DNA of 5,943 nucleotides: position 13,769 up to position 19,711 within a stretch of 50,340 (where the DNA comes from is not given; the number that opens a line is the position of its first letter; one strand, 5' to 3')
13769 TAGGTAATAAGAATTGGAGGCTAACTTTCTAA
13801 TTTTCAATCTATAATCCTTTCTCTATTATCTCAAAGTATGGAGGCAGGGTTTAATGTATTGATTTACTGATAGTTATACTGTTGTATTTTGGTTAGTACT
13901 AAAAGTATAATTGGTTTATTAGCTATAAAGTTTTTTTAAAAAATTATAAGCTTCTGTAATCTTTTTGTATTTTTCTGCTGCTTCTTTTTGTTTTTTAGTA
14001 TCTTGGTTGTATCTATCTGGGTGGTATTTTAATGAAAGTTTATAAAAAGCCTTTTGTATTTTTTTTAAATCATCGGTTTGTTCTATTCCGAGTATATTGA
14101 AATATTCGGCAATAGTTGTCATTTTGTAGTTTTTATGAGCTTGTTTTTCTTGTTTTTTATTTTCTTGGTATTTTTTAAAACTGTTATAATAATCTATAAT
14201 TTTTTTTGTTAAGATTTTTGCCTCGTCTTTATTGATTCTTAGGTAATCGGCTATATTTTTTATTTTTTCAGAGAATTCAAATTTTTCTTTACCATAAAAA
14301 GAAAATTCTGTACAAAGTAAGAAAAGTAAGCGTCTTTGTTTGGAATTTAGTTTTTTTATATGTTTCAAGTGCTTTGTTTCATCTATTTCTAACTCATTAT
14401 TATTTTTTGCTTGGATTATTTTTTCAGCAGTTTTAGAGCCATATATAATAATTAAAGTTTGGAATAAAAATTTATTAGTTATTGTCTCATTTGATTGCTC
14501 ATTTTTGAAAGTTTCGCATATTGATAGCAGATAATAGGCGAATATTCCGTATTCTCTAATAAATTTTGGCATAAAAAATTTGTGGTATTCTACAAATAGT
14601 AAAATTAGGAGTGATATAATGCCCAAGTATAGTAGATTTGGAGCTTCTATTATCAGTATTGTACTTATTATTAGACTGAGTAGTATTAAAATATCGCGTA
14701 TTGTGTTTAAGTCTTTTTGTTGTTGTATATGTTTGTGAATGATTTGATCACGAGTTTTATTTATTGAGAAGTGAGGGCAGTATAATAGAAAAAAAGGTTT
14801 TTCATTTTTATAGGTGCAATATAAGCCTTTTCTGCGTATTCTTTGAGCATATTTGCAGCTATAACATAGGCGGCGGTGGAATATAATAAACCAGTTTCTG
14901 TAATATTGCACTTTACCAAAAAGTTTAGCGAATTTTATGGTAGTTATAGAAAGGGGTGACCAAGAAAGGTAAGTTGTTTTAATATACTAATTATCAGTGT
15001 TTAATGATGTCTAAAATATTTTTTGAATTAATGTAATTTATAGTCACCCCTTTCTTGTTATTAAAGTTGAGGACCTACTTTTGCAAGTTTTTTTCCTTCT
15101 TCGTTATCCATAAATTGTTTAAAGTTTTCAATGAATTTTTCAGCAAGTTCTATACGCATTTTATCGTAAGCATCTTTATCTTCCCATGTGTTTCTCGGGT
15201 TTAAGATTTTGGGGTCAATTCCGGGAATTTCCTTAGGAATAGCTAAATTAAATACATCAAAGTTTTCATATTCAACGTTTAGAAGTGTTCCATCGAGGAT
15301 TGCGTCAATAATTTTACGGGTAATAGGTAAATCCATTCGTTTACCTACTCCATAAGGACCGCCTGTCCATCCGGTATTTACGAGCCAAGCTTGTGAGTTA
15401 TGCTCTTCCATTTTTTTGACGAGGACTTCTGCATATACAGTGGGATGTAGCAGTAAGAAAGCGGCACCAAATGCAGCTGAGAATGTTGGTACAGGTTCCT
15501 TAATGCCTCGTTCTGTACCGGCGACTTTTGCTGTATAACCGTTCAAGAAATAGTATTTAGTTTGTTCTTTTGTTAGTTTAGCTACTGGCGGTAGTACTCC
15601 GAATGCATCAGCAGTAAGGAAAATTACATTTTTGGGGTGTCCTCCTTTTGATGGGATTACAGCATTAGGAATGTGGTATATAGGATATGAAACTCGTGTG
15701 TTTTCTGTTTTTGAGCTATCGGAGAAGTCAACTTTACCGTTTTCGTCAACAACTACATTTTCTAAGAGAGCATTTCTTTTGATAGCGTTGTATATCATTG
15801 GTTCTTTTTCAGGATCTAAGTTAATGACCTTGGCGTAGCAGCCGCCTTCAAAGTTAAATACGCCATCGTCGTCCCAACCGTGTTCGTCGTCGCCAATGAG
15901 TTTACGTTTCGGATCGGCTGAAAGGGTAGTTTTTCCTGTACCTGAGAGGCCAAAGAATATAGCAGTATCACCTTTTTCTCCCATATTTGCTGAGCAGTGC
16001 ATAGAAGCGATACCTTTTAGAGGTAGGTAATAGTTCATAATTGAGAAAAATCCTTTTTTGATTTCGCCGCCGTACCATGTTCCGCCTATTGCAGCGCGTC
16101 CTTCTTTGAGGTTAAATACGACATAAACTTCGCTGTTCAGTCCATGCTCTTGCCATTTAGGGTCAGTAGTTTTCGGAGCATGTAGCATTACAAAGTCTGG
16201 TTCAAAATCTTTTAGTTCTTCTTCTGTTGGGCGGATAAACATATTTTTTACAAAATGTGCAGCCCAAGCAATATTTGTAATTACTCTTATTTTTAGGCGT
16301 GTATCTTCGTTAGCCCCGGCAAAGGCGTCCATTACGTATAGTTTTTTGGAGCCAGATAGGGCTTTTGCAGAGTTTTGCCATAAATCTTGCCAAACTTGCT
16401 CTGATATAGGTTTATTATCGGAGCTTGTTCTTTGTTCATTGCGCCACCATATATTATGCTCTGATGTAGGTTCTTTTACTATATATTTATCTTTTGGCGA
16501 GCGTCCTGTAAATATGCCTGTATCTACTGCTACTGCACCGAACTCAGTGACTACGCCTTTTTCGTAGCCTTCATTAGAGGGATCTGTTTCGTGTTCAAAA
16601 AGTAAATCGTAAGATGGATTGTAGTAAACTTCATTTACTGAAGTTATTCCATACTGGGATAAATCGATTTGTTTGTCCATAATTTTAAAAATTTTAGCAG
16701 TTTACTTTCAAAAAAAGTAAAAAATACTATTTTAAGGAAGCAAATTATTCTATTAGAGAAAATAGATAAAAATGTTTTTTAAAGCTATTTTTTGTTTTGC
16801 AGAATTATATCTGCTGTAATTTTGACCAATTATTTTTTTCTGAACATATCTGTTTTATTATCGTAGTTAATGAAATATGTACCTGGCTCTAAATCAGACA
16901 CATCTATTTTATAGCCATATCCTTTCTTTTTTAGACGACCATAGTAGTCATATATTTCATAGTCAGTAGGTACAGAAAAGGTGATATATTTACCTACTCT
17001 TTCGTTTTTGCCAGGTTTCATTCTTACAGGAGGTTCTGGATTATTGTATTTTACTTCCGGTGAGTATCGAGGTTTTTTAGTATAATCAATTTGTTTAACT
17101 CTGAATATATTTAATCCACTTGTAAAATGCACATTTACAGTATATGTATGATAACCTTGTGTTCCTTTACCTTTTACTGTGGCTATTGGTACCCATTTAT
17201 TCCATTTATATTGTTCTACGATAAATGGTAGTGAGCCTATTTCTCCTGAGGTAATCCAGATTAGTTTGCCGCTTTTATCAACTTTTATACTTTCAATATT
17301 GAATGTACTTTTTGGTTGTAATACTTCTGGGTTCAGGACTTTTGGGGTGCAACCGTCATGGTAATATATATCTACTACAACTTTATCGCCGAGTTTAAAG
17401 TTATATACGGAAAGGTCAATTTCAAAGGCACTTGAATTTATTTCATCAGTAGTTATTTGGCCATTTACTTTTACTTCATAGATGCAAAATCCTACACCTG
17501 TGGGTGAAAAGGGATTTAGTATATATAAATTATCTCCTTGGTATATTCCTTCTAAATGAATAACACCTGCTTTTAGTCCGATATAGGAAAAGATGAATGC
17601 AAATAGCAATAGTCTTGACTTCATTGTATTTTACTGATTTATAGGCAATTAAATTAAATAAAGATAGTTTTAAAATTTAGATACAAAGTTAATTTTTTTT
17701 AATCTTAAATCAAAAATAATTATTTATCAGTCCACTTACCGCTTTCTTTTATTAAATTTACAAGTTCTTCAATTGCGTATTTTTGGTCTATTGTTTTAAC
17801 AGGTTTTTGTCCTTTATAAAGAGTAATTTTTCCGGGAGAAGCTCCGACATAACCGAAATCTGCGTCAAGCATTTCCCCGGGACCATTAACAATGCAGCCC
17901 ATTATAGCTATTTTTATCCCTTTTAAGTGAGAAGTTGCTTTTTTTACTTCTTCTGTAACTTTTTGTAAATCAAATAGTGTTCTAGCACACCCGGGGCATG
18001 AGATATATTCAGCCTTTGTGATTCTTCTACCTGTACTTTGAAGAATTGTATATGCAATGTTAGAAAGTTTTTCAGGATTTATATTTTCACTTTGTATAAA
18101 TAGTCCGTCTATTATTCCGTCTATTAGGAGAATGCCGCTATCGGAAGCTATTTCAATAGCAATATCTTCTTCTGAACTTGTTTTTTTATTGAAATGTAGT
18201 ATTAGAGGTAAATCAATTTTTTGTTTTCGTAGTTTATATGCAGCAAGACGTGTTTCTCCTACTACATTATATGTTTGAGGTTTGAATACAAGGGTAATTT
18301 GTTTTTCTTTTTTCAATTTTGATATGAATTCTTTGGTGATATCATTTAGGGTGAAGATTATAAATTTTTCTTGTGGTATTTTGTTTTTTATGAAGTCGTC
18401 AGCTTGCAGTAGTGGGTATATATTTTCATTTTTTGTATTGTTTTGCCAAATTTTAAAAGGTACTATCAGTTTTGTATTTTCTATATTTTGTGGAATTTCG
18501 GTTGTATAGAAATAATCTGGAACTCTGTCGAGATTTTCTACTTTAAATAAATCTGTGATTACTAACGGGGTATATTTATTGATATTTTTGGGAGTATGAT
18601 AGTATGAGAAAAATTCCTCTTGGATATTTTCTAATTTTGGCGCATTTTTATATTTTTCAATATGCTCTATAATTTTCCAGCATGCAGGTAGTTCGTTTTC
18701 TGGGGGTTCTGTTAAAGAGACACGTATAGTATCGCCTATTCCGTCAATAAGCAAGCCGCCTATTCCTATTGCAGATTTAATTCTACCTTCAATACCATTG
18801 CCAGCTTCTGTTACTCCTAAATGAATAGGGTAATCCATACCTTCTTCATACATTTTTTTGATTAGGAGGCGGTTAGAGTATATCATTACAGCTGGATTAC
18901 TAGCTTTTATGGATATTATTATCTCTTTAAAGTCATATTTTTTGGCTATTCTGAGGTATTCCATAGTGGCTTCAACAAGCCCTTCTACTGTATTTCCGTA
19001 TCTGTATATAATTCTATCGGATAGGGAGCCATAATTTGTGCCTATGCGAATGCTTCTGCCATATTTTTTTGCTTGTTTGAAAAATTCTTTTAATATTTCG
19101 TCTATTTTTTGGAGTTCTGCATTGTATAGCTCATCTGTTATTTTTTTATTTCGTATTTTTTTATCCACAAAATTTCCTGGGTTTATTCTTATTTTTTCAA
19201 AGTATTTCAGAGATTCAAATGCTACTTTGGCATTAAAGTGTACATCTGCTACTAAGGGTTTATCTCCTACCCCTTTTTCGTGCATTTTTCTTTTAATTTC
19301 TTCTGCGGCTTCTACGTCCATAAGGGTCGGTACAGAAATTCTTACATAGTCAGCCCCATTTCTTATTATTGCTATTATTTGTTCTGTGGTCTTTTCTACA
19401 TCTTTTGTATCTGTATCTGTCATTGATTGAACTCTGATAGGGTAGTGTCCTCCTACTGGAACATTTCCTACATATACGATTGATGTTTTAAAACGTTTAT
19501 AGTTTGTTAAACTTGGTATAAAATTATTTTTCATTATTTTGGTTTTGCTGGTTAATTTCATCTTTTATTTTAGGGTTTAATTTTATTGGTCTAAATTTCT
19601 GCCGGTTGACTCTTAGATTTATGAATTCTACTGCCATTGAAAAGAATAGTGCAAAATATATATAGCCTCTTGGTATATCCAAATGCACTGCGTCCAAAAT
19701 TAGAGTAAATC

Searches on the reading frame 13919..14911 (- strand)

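Call 77: search_protein_families(library=pfam, proteins=[window:13919-14911:-], max_evalue=0.0001)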
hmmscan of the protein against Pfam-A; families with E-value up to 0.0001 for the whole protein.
window:13919-14911:- (330 aa): 1 family
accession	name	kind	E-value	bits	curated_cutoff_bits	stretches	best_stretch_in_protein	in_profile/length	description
PF00226.36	DnaJ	-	4e-14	52.9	27.8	1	269-326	1-54/63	DnaJ domain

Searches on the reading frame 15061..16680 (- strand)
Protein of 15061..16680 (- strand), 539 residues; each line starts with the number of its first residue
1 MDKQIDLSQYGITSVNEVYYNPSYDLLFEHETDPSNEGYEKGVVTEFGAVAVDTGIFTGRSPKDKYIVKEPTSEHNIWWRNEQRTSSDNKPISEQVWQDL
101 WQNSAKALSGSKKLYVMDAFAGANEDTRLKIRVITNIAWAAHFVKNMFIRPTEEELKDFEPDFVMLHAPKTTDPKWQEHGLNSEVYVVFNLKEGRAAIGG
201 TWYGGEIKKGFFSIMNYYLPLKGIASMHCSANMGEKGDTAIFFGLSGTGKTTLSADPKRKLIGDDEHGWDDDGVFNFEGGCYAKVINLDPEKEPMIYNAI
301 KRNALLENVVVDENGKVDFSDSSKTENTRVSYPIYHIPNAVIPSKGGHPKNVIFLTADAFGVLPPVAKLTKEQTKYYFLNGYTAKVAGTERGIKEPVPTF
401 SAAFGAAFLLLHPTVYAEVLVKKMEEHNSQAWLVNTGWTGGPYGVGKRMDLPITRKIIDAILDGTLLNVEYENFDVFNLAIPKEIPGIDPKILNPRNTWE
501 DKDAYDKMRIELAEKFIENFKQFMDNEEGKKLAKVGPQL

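Call 77: search_protein_families(library=pfam, proteins=[window:15061-16680:-], max_evalue=0.0001)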
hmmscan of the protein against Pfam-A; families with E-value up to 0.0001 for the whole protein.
window:15061-16680:- (539 aa): 1 family
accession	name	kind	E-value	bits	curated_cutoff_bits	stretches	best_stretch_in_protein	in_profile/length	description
PF01293.25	PEPCK_ATP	-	2e-215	716.3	26.5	1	17-489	2-463/465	Phosphoenolpyruvate carboxykinase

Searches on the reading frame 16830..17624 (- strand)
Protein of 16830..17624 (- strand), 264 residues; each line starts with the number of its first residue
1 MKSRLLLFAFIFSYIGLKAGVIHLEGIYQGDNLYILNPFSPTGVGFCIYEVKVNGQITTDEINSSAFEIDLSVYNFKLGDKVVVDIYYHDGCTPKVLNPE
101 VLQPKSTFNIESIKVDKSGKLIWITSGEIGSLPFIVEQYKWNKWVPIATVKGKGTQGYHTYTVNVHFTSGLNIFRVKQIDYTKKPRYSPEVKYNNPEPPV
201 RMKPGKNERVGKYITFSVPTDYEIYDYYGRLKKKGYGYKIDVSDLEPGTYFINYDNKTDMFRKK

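Call 77: search_protein_families(library=pfam, proteins=[window:16830-17624:-], max_evalue=0.0001)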
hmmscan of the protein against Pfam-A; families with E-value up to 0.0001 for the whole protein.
window:16830-17624:- (264 aa): 1 family
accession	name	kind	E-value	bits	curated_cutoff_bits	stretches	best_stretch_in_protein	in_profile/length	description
PF18962.6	Por_Secre_tail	-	7.5e-05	23.4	27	0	221-263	23-71/75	Secretion system C-terminal sorting domain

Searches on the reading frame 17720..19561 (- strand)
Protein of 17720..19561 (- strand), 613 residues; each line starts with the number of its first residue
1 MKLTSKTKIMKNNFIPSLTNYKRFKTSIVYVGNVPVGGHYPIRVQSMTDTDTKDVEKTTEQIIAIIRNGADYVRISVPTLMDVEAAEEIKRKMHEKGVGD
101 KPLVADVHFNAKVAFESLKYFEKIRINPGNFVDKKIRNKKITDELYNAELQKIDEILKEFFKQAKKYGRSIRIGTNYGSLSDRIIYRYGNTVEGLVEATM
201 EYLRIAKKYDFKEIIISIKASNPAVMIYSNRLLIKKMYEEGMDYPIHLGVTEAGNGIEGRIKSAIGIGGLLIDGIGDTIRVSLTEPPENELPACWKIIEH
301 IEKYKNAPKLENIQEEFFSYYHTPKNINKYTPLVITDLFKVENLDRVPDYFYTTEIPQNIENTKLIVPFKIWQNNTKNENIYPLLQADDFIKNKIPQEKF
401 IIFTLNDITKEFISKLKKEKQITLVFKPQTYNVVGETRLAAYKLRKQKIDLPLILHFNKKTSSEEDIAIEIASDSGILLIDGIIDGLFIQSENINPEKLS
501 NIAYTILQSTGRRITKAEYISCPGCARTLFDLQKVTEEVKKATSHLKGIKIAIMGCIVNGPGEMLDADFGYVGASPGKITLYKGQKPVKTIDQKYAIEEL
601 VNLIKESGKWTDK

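Call 77: search_protein_families(library=pfam, proteins=[window:17720-19561:-], max_evalue=0.0001)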
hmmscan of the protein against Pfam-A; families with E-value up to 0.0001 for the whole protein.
window:17720-19561:- (613 aa): 1 family
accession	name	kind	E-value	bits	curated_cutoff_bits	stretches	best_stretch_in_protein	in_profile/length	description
PF04551.19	GcpE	-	5.3e-120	401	32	2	26-308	1-254/343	GcpE protein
